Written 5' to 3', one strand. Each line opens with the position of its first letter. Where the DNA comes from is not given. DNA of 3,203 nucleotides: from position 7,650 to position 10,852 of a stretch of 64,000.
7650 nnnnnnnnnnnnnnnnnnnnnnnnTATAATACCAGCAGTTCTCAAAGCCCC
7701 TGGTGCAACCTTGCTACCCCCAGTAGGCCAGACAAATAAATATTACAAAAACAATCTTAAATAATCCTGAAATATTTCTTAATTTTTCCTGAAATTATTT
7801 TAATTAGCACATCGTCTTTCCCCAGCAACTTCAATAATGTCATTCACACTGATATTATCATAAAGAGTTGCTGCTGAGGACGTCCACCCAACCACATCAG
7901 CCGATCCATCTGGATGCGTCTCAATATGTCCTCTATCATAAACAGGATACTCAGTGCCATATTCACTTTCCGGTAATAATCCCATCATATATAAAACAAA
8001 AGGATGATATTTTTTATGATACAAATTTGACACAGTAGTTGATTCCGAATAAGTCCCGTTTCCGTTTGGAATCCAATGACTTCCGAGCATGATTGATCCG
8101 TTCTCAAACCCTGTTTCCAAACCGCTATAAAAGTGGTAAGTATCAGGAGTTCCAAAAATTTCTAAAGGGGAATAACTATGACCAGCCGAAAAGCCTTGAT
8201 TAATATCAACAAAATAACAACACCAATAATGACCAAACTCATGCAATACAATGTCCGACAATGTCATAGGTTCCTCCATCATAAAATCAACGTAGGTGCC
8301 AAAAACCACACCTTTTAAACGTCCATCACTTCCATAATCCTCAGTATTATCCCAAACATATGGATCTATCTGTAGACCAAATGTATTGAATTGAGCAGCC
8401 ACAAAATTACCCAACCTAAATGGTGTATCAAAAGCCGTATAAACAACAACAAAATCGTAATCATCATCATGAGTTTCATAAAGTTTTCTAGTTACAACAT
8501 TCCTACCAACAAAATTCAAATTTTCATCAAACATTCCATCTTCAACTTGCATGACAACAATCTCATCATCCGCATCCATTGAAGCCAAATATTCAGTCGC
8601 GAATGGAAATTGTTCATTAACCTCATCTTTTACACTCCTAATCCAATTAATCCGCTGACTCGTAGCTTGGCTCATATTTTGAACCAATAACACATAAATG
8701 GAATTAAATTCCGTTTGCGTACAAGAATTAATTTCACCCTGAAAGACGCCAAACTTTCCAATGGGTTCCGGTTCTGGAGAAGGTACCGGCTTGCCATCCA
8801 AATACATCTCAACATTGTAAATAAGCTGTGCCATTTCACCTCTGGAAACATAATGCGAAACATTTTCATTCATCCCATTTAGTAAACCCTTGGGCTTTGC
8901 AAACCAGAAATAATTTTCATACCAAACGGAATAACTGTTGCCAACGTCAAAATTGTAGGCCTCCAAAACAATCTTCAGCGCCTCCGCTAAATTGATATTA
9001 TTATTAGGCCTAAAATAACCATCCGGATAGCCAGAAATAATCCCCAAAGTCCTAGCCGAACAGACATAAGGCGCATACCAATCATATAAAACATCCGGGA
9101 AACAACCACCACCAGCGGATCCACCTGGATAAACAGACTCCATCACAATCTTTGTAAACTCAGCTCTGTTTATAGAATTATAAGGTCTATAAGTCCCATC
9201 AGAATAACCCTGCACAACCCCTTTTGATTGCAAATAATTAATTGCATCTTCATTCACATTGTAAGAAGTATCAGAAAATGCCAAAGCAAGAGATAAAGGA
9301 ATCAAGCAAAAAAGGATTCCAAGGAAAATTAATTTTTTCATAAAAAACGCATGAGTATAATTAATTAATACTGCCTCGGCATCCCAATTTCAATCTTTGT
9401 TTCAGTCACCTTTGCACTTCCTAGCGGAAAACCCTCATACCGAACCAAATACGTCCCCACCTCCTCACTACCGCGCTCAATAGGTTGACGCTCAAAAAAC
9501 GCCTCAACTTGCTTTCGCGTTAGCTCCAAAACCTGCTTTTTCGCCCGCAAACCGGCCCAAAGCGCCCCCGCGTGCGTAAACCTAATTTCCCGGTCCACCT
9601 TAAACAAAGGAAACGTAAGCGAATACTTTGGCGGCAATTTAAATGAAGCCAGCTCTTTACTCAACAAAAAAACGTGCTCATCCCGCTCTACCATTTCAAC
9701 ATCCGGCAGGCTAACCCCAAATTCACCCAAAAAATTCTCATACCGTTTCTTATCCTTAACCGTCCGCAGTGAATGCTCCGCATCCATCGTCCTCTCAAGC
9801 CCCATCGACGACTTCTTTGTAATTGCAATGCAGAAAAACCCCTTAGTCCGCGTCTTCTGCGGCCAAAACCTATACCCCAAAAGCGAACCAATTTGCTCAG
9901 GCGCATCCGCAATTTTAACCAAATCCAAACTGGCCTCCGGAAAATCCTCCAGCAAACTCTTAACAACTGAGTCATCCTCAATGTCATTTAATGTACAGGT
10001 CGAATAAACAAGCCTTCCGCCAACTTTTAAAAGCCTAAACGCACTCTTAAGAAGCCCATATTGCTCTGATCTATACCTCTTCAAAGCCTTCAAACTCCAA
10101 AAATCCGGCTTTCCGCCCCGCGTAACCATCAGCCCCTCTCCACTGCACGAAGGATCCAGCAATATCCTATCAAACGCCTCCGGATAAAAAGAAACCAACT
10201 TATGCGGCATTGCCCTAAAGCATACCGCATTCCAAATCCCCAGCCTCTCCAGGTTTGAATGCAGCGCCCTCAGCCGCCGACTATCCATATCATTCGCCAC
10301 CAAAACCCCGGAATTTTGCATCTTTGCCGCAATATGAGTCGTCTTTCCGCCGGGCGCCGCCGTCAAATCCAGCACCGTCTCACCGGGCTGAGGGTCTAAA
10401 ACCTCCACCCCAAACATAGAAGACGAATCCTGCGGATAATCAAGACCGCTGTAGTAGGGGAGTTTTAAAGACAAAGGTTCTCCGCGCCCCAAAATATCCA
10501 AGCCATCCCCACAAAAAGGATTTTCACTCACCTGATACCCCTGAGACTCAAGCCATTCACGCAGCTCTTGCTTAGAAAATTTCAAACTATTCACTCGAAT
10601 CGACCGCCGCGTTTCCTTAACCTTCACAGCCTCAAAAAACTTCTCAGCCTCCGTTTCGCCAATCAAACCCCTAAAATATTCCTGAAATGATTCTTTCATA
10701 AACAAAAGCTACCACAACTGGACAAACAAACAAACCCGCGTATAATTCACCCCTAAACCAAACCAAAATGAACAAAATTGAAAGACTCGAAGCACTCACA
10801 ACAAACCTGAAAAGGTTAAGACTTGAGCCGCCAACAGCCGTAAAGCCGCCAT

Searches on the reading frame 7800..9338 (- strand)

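Call 8: search_protein_families(library=pfam, proteins=[window:7800-9338:-], max_evalue=0.00001)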
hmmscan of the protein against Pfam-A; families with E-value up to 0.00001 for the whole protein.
window:7800-9338:- (512 aa): 1 family
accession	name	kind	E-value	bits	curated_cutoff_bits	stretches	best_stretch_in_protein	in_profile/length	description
PF00395.25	SLH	-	9.2e-23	80.4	20.8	2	86-120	9-43/44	S-layer homology domain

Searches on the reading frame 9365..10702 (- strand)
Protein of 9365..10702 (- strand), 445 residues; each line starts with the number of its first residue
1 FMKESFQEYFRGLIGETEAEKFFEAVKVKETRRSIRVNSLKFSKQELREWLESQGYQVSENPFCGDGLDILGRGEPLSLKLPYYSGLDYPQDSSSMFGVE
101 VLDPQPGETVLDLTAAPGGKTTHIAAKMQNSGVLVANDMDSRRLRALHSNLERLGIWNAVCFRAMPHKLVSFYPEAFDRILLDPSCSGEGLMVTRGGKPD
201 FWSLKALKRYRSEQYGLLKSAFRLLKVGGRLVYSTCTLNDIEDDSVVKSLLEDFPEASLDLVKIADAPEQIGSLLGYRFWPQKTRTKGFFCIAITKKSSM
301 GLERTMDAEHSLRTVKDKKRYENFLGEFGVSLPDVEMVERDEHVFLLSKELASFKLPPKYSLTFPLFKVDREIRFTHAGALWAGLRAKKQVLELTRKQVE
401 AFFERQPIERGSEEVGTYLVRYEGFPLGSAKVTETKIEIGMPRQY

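Call 8: search_protein_families(library=pfam, proteins=[window:9365-10702:-], max_evalue=0.00001)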
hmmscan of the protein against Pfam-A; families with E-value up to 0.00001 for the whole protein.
window:9365-10702:- (445 aa): 3 families
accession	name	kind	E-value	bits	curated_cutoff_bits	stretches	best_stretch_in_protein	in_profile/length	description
PF01189.24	Methyltr_RsmB-F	-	6.5e-42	143.9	27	1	101-291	3-195/199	16S rRNA methyltransferase RsmB/F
PF17125.10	Methyltr_RsmF_N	-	6.4e-09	36.6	34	1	4-92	3-85/86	N-terminal domain of 16S rRNA methyltransferase RsmF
PF13847.12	Methyltransf_31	-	2.9e-06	27.5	27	1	106-243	3-124/145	Methyltransferase domain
